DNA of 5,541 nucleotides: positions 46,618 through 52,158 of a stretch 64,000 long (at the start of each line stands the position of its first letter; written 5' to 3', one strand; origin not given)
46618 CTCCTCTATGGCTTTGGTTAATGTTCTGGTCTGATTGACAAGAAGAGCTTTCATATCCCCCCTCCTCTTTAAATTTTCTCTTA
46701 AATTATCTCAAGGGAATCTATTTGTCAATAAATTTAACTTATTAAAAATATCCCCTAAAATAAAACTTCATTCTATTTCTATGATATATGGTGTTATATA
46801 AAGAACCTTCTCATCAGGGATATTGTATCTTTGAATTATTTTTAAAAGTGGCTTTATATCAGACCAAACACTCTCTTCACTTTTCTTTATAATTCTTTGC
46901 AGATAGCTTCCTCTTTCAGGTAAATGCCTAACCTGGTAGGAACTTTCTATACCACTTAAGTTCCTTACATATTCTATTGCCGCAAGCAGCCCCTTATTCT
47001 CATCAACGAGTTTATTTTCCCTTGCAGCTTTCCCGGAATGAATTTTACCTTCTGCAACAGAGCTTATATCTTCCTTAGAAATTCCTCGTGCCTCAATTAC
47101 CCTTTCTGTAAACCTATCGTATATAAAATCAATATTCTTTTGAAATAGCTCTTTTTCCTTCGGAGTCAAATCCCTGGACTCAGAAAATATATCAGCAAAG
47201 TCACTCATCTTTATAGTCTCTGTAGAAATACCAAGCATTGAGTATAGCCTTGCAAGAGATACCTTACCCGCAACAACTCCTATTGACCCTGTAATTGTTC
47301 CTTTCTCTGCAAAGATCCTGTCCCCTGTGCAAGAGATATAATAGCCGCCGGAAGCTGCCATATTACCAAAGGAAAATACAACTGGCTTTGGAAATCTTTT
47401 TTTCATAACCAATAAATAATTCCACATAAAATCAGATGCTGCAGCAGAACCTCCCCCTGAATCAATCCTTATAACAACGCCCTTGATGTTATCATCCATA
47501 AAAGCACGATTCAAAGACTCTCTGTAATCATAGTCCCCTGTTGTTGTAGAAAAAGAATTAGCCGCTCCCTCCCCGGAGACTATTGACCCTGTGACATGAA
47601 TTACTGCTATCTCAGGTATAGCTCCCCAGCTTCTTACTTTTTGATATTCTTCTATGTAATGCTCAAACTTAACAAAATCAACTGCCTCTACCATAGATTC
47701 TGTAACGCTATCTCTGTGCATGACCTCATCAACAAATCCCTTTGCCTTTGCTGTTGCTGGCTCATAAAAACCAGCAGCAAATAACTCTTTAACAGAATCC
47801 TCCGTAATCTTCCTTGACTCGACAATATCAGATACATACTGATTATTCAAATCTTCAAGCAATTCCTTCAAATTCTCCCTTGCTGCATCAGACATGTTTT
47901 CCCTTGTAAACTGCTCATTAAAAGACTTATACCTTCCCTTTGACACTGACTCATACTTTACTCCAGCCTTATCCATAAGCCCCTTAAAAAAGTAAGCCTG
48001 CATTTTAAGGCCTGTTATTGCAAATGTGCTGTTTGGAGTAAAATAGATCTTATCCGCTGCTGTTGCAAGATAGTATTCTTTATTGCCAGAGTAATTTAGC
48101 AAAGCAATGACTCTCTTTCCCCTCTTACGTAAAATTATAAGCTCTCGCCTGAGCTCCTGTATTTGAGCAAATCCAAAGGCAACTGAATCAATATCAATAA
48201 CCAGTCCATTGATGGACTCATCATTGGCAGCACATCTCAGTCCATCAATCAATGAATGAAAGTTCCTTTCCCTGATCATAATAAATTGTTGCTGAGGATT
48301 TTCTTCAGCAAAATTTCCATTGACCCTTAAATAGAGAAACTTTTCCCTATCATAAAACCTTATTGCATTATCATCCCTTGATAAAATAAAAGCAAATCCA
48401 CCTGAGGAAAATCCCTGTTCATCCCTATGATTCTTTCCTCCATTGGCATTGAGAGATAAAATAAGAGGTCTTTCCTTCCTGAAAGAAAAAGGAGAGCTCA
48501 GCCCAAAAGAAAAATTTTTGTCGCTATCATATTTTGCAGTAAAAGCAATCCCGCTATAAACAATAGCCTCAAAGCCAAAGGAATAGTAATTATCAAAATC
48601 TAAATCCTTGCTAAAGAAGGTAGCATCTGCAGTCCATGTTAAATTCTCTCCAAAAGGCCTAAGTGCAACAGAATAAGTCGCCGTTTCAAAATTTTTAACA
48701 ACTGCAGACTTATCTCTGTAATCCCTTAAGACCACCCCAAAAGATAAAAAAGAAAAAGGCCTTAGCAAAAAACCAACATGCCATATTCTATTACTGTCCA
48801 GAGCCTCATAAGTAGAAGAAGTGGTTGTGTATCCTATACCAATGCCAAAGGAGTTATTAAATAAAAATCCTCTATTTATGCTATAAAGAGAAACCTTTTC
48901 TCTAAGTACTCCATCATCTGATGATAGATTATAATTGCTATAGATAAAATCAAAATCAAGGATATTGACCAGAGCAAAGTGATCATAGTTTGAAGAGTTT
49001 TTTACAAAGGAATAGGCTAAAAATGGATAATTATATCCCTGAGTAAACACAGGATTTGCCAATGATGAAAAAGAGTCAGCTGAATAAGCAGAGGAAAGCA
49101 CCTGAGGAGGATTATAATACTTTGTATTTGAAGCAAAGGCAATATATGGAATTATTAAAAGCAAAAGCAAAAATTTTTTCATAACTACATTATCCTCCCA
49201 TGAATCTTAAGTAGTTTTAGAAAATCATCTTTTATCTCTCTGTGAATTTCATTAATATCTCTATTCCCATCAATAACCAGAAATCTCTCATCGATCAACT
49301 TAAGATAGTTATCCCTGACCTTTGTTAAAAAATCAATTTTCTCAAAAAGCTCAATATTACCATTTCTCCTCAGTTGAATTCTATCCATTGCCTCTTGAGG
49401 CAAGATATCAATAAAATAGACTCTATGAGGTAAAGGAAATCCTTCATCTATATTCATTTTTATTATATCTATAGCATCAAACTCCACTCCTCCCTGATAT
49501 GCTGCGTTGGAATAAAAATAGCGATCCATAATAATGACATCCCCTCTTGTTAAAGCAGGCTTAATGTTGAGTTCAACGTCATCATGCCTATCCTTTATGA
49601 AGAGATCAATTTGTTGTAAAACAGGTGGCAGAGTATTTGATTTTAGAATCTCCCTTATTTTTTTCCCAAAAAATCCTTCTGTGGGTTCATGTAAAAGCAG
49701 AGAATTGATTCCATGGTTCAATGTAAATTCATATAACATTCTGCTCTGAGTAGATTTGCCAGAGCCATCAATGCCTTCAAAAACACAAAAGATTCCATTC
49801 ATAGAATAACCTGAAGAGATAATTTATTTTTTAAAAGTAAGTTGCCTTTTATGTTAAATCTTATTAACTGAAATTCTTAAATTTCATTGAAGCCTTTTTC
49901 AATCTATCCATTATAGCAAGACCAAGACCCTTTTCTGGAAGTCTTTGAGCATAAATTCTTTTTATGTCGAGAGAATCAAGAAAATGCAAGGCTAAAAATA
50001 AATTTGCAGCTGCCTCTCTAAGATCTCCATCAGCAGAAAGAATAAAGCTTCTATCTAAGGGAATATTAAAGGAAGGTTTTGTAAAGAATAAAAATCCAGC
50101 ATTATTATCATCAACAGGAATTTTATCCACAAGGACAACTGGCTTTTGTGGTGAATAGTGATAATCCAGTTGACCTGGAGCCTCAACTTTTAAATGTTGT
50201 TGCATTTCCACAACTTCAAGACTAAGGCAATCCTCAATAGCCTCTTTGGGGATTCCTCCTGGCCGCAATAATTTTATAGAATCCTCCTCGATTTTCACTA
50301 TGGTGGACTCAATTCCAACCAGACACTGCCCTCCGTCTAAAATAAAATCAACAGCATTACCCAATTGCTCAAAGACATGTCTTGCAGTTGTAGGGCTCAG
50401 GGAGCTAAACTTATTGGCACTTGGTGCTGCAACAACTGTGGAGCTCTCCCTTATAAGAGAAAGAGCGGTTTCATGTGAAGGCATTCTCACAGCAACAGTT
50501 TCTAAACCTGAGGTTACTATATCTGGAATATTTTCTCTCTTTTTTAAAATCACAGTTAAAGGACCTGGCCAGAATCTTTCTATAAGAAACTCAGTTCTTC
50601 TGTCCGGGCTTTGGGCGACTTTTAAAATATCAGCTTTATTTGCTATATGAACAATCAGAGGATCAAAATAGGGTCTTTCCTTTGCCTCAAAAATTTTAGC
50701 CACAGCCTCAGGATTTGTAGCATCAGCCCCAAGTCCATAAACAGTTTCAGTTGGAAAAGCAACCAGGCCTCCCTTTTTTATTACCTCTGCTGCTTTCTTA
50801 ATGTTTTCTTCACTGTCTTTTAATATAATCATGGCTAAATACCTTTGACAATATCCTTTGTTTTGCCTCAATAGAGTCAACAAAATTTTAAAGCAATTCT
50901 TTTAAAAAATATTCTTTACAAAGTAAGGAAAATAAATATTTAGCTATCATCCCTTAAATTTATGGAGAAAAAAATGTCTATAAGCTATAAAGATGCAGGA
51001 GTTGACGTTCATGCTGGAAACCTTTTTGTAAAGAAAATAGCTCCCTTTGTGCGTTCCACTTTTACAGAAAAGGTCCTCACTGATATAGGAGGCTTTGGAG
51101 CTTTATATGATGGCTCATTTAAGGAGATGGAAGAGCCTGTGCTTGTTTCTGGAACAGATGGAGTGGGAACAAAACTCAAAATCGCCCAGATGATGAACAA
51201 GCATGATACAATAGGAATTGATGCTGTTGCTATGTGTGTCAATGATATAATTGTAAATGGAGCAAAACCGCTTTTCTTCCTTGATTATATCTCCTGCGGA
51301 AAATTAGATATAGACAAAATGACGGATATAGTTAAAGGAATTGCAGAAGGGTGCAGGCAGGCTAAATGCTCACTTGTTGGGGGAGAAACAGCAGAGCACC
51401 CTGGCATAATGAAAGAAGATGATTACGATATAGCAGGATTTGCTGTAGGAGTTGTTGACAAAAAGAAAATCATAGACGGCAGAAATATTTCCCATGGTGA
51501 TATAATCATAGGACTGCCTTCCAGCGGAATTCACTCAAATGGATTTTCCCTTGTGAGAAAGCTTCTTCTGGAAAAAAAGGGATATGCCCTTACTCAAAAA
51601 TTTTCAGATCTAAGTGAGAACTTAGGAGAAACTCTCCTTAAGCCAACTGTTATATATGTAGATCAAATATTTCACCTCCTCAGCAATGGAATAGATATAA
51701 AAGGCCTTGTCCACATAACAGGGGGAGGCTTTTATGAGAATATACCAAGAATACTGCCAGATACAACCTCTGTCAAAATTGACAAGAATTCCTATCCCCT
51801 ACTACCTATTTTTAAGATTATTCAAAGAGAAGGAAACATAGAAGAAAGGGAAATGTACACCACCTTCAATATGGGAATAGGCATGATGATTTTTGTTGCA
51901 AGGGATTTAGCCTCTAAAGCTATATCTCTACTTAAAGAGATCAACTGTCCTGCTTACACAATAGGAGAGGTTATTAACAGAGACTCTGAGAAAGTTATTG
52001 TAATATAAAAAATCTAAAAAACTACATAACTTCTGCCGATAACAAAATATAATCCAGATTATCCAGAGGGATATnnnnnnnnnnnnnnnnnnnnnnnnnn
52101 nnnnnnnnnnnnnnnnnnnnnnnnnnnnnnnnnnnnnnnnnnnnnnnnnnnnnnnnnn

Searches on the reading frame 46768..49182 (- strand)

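Call 11: search_protein_families(library=pfam, proteins=[window:46768-49182:-], max_evalue=0.001)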
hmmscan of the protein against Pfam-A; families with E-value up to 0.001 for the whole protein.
window:46768-49182:- (804 aa): 1 family
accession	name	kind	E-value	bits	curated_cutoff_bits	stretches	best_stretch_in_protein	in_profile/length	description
PF01343.23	Peptidase_S49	-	6.2e-71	237.8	24.9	2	598-744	6-152/154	Peptidase family S49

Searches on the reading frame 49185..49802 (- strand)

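Call 11: search_protein_families(library=pfam, proteins=[window:49185-49802:-], max_evalue=0.001)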
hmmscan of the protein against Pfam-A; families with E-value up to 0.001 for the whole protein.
window:49185-49802:- (205 aa): 1 family
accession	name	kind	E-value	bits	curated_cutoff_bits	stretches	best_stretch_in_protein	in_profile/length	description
PF02223.23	Thymidylate_kin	-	9.5e-44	149.7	27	1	8-190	1-185/185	Thymidylate kinase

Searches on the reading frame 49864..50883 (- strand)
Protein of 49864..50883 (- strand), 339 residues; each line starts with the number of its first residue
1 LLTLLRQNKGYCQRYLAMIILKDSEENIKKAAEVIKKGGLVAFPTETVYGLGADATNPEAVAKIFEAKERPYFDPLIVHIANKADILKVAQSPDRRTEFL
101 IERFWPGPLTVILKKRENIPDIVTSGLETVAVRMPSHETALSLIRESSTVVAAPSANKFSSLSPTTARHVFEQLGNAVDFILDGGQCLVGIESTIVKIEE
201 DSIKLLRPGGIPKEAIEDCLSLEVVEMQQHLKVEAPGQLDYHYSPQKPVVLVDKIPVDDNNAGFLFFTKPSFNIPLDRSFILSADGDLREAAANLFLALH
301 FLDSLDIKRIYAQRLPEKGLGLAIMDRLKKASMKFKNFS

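Call 11: search_protein_families(library=pfam, proteins=[window:49864-50883:-], max_evalue=0.001)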
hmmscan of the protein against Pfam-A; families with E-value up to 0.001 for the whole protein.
window:49864-50883:- (339 aa): 2 families
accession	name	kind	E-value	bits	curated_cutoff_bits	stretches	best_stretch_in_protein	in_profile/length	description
PF01300.24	Sua5_yciO_yrdC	-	5.9e-59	199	25.1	1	33-209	1-178/178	Telomere recombination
PF03481.19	Sua5_C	-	3.1e-22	80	22.9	1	211-332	1-135/136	Threonylcarbamoyl-AMP synthase, C-terminal domain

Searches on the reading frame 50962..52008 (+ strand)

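Call 11: search_protein_families(library=pfam, proteins=[window:50962-52008:+], max_evalue=0.001)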
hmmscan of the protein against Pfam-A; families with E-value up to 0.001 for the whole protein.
window:50962-52008:+ (348 aa): 2 families
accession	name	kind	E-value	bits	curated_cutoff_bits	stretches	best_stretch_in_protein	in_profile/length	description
PF02769.27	AIRS_C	-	3.3e-30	105.8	23.1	1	179-347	3-155/156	AIR synthase related protein, C-terminal domain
PF00586.29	AIRS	-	6.4e-27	94.6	24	1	60-165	14-112/112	AIR synthase related protein, N-terminal domain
